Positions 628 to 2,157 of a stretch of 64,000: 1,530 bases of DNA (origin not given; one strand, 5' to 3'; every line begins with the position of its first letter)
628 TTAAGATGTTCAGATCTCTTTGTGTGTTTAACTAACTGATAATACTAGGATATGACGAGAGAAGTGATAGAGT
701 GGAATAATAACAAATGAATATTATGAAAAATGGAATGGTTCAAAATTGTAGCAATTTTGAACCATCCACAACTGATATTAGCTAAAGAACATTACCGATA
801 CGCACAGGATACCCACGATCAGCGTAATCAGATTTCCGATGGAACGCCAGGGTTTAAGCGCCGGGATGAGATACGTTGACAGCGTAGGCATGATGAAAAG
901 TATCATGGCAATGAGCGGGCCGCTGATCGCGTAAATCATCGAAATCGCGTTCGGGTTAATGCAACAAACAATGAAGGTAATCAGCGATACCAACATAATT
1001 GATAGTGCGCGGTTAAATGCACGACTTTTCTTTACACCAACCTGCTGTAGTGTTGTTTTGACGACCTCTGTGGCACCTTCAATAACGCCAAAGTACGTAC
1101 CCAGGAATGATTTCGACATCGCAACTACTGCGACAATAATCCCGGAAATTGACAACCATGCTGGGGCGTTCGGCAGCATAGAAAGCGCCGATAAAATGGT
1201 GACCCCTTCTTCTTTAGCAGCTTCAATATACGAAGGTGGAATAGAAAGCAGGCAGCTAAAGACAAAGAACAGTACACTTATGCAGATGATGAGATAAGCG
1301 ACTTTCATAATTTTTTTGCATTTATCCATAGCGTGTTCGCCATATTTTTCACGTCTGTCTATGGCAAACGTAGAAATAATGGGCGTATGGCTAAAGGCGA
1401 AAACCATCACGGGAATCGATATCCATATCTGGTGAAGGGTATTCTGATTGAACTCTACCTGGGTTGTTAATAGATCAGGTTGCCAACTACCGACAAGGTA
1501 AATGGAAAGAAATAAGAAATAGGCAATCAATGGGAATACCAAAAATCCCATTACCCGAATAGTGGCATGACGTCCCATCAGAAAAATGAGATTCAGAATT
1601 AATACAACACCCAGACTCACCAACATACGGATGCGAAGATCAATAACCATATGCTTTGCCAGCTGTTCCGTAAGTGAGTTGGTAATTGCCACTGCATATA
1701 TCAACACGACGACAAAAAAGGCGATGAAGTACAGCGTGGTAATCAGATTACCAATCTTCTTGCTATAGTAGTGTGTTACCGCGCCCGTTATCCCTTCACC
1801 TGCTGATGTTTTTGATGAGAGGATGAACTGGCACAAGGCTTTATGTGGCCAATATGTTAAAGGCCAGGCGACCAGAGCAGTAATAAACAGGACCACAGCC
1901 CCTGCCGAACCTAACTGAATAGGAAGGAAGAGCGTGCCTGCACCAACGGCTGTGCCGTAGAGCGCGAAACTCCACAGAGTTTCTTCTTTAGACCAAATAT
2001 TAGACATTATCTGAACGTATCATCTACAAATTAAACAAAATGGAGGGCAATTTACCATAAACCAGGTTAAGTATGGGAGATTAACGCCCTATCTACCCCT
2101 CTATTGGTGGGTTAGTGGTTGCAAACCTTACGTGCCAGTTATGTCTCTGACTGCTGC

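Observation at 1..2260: AT-rich segment at the window edge (yqeH/yqeG and their spacers) contrasts with the GC-normal core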

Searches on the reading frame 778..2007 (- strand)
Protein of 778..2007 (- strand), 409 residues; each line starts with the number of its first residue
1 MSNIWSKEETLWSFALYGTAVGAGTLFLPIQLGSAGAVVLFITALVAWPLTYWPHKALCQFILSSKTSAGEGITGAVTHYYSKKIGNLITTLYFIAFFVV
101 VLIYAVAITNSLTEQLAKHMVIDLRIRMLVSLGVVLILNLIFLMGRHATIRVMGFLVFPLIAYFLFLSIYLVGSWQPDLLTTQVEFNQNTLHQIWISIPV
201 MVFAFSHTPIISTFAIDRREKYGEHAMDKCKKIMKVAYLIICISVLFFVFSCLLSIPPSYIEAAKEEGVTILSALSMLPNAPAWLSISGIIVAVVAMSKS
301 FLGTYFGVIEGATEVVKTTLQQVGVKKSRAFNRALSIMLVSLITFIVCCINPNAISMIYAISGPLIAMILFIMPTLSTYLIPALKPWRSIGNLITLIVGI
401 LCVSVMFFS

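Call 18: find_related_loci(query=window:778-2007:-, collection=genome_contigs, flank=10000)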
Query window:778-2007:- (409 aa) in genome_contigs; peptide patterns used: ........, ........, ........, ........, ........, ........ (x = any residue, [..] = any of these).
390 stretches matched a pattern; 358 encode a relative of the query (tblastn E <= 1e-3); the best 80 are kept; 80 distinct loci.
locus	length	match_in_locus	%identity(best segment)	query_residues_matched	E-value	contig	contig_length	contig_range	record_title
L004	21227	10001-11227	98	1-409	0e+0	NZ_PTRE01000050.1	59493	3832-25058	Escherichia sp. MOD1-EC7003 MOD1-EC7003_50_length_59493_cov_122, whole genome shotgun sequence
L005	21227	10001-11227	98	1-409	0e+0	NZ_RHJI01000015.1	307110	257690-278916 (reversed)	Escherichia sp. E1V33 1V33_15_consensus, whole genome shotgun sequence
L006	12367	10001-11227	96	1-409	0e+0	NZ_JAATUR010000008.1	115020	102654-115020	Escherichia coli strain SCPM-O-B-8794 8length=115020, whole genome shotgun sequence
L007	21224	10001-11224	90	1-408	0e+0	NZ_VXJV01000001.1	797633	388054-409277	Salmonella enterica subsp. diarizonae strain CCUG 30040T contig_0000001, whole genome shotgun sequence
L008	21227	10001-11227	90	1-409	0e+0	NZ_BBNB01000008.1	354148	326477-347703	Citrobacter sedlakii NBRC 105722, whole genome shotgun sequence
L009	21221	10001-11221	92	1-407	0e+0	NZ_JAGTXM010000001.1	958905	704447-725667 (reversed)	Citrobacter amalonaticus strain ku-bf3 scaffold_0, whole genome shotgun sequence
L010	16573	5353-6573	92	1-407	0e+0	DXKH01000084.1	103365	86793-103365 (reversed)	MAG TPA_asm: Citrobacter sp. isolate HRGM_Genome_0066 HRGM_Genome_0066_84, whole genome shotgun sequence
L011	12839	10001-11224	90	1-408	0e+0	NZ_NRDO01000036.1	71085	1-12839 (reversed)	Citrobacter sp. NCU1 contig_36, whole genome shotgun sequence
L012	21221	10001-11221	91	1-407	0e+0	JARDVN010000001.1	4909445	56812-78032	Citrobacter amalonaticus strain AUH_CA_2023_1 contig_2, whole genome shotgun sequence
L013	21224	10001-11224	89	1-408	0e+0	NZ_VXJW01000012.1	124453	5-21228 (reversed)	Salmonella enterica subsp. arizonae strain CCUG 6322T contig_0000012, whole genome shotgun sequence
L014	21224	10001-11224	92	1-408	0e+0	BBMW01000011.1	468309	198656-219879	Citrobacter werkmanii NBRC 105721 DNA, contig: CIWKM11, whole genome shotgun sequence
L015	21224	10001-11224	89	1-407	0e+0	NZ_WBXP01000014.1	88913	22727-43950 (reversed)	Shimwellia pseudoproteus strain DSM 3038 DSM3038_14, whole genome shotgun sequence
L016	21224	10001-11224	92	1-408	0e+0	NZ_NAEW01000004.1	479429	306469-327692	Citrobacter braakii strain ATCC 51113 CbraakiiATCC_L001_NODE_4_length_479429__29.3094, whole genome shotgun sequence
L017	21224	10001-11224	91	1-408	0e+0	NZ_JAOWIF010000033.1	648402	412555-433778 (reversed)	Citrobacter sp. Cu233 225, whole genome shotgun sequence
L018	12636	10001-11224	91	1-408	0e+0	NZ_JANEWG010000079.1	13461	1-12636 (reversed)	Citrobacter sp. Awk 4 510132-22-79, whole genome shotgun sequence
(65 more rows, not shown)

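Call 42: search_protein_families(proteins=[window:778-2007:-, L007:8437-9300:-, L007:9380-9859:+], library=ncbifam, max_evalue=0.00001)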
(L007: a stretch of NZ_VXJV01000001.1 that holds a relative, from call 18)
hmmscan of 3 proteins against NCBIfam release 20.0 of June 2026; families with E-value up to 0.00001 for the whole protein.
window:778-2007:- (409 aa): 2 families
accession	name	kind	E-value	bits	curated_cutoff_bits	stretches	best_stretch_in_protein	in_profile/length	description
TIGR00814.1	stp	subfamily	1.6e-153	511.5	525.8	1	5-401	1-397/397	serine/threonine transporter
NF010152.0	PRK13629.1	equivalog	2.3e-62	211.6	645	1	3-404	15-436/443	threonine/serine transporter TdcC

L007:8437-9300:- (287 aa): 48 families (the best 25 are shown)
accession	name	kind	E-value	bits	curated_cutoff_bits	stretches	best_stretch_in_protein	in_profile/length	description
NF052373.1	TransRegAceRAcin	equivalog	1.5e-31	109.9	500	1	5-286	5-290/294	HTH-type transcriptional regulator AceR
NF040786.1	LysR_Sec_metab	equivalog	2.1e-24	86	250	1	8-148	6-146/298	selenium metabolism-associated LysR family transcriptional regulator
NF040889.1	trans_reg_YeiE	equivalog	9.4e-22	77.6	480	1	7-191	7-184/288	DNA-binding transcriptional regulator YeiE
TIGR03339.1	phn_lysR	subfamily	6.1e-21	74.9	341.1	1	8-192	2-181/279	aminoethylphosphonate catabolism associated LysR family transcriptional regulator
NF007501.0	PRK10094.1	equivalog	1.3e-19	70.6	372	1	3-270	2-276/308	HTH-type transcriptional activator AllS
NF047711.1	PutUtilRegPtrR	equivalog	2.5e-19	69.5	400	1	9-271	7-270/283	putrescine utilization regulator PtrR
NF008095.0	PRK10837.1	subfamily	9.7e-19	67.7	281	1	7-190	7-183/290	LysR family transcriptional regulator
NF047520.1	trans_act_CidR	equivalog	2.1e-18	66.6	415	1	8-191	6-187/292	cidABC operon transcriptional activator CidR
NF009327.0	PRK12684.1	subfamily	2.7e-18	66.3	402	1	20-194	19-193/313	CysB family HTH-type transcriptional regulator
NF008294.1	PRK11074.1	equivalog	4.5e-18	65.7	345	1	10-270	8-275/300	DNA-binding transcriptional activator PunR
NF040888.1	trans_reg_YafC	equivalog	6.3e-18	64.7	470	1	1-140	1-138/293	DNA-binding transcriptional regulator YafC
NF053705.1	TransRegGltCGpos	equivalog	2.1e-17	63.3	350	1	9-192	7-189/300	glutamate biosynthesis transcriptional regulator GltC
NF009888.0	PRK13348.1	subfamily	9.5e-17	60.9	297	1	5-162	5-158/302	HTH-type transcriptional regulator ArgP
NF008722.0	PRK11716.1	equivalog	2.3e-16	59.7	246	1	7-195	5-190/293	HTH-type transcriptional activator IlvY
NF009324.0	PRK12679.1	equivalog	7.2e-16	58.2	491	1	23-196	22-195/316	HTH-type transcriptional regulator Cbl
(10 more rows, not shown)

L007:9380-9859:+ (159 aa): 3 families
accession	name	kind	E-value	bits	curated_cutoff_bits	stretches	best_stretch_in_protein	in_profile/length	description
NF033665.1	PACE_efflu_PCE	exception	7.3e-63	210.7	165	1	18-147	1-130/130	multidrug/biocide efflux PACE transporter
NF033664.1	PACE_transport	subfamily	3.4e-53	179.2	80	1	19-146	2-129/130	PACE efflux transporter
NF033663.1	AceI_fam_PACE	equivalog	3.4e-29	101.7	180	1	22-149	7-134/136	AceI family chlorhexidine efflux PACE transporter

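Call 46: profile_search(protein=window:778-2007:-)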
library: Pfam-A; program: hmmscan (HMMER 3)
A. the first sequence (409 residues): domains with independent E <= 10: 2; with E <= 0.001: 1
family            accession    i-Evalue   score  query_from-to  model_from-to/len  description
Aa_trans          PF01490.24    0.00073    18.7      14-407        10-400/410  Transmembrane amino acid transporter protein
AA_permease_2     PF13520.12       0.34    10.2      14-408         8-402/427  Amino acid permease
